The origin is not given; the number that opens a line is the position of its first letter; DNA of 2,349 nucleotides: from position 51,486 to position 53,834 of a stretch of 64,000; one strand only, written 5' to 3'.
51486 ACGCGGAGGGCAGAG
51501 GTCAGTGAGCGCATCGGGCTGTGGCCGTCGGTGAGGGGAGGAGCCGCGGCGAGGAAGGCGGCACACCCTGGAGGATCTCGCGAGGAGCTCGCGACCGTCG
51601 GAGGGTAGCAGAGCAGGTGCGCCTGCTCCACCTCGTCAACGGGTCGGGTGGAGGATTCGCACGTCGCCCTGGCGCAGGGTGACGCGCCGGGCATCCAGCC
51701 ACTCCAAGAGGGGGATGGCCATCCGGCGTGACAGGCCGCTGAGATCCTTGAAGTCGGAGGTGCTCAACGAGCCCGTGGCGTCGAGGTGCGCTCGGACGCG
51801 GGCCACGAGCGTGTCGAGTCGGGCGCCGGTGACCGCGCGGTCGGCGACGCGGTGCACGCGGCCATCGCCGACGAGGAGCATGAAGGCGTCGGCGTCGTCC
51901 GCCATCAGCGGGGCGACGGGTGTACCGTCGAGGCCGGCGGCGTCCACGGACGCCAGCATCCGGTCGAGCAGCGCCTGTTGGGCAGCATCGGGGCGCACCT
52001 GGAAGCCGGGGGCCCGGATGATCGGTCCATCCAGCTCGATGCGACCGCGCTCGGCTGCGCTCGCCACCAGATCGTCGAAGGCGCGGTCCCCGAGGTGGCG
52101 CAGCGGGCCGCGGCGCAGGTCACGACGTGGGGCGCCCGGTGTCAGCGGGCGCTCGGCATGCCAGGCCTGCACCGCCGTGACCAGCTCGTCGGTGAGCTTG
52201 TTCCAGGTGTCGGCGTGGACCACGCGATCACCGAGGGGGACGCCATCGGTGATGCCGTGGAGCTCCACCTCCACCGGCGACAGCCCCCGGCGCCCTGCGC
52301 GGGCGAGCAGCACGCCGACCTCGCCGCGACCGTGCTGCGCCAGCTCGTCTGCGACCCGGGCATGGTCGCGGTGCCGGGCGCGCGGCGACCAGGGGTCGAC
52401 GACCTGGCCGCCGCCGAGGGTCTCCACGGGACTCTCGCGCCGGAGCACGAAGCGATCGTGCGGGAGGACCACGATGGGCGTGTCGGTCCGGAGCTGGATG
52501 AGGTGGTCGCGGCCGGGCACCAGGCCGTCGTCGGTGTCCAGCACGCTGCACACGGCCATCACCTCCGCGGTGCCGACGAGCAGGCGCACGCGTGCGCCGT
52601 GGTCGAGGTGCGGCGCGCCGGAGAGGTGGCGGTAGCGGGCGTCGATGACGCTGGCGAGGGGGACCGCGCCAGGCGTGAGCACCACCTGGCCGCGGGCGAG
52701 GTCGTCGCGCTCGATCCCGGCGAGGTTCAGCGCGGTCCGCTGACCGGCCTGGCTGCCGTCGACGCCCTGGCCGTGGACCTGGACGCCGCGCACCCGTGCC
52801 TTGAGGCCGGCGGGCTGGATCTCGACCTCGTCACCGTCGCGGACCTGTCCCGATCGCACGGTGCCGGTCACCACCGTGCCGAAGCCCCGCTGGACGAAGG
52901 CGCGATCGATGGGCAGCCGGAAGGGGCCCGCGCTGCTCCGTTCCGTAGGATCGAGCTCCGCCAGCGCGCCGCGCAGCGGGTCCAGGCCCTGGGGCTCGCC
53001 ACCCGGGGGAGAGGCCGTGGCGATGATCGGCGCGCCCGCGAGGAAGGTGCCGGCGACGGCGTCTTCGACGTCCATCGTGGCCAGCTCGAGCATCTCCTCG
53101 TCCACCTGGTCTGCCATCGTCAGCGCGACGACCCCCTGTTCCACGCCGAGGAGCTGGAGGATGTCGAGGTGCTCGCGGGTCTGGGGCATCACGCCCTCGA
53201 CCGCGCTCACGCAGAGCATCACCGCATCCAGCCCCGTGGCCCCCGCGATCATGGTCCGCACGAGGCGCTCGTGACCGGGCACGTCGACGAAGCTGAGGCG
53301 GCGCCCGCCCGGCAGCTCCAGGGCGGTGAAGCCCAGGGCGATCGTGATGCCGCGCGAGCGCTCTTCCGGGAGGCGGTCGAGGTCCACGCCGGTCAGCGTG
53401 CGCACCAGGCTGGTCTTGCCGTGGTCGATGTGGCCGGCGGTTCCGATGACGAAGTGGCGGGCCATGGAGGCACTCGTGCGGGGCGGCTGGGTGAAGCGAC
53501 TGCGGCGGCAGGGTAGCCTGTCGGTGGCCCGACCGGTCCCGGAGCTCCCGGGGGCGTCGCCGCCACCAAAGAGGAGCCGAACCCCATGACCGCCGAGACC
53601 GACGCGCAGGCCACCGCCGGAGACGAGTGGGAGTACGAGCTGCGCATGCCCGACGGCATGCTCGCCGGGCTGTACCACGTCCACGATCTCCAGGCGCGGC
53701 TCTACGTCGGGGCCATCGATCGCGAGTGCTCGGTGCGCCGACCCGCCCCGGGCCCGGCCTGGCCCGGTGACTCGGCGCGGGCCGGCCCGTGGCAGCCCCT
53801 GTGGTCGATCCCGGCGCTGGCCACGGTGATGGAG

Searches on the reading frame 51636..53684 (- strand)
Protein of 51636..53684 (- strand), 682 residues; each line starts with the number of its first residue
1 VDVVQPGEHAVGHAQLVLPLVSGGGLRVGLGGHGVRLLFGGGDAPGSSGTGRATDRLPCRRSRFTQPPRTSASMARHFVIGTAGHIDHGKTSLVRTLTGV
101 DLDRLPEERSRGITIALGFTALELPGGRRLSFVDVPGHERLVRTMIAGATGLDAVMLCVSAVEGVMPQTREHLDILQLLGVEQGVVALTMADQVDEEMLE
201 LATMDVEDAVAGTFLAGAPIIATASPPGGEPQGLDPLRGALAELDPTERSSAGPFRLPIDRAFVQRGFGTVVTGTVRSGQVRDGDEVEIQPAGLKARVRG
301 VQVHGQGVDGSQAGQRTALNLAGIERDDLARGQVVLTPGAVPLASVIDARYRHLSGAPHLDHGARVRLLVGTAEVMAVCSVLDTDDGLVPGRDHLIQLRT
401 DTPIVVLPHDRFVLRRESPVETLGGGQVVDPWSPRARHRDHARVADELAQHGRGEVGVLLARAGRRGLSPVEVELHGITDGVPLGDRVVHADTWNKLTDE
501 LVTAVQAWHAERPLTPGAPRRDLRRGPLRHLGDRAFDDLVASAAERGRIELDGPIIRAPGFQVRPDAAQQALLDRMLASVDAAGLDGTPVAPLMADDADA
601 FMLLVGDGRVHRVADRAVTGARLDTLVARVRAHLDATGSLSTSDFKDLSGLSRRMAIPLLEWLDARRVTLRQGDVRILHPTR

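Call 78: search_protein_families(library=pfam, proteins=[window:51636-53684:-], max_evalue=0.0001)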
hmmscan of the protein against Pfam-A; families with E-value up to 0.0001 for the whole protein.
window:51636-53684:- (682 aa): 6 families
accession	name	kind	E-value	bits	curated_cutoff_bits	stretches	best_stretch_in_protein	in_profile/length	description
PF00009.33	GTP_EFTU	-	1.8e-27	96.6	26.5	1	76-210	2-150/188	Elongation factor Tu GTP binding domain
PF09107.17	SelB-wing_3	-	4.8e-16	58.5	23.2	1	633-678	2-47/47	Elongation factor SelB, winged helix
PF25461.1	Beta-barrel_SelB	-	1.3e-11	45.1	27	1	354-435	8-80/80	Selenocysteine-specific elongation factor, beta-barrel domain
PF03144.31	GTP_EFTU_D2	-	2.5e-11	44.3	30.3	1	269-335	1-72/73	Elongation factor Tu domain 2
PF09106.17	SelB-wing_2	-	3.8e-08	33.7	22.3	1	503-557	2-56/57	Elongation factor SelB, winged helix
PF01926.29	MMR_HSR1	-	6.4e-05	23.5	21.9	0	80-176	2-100/113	50S ribosome-binding GTPase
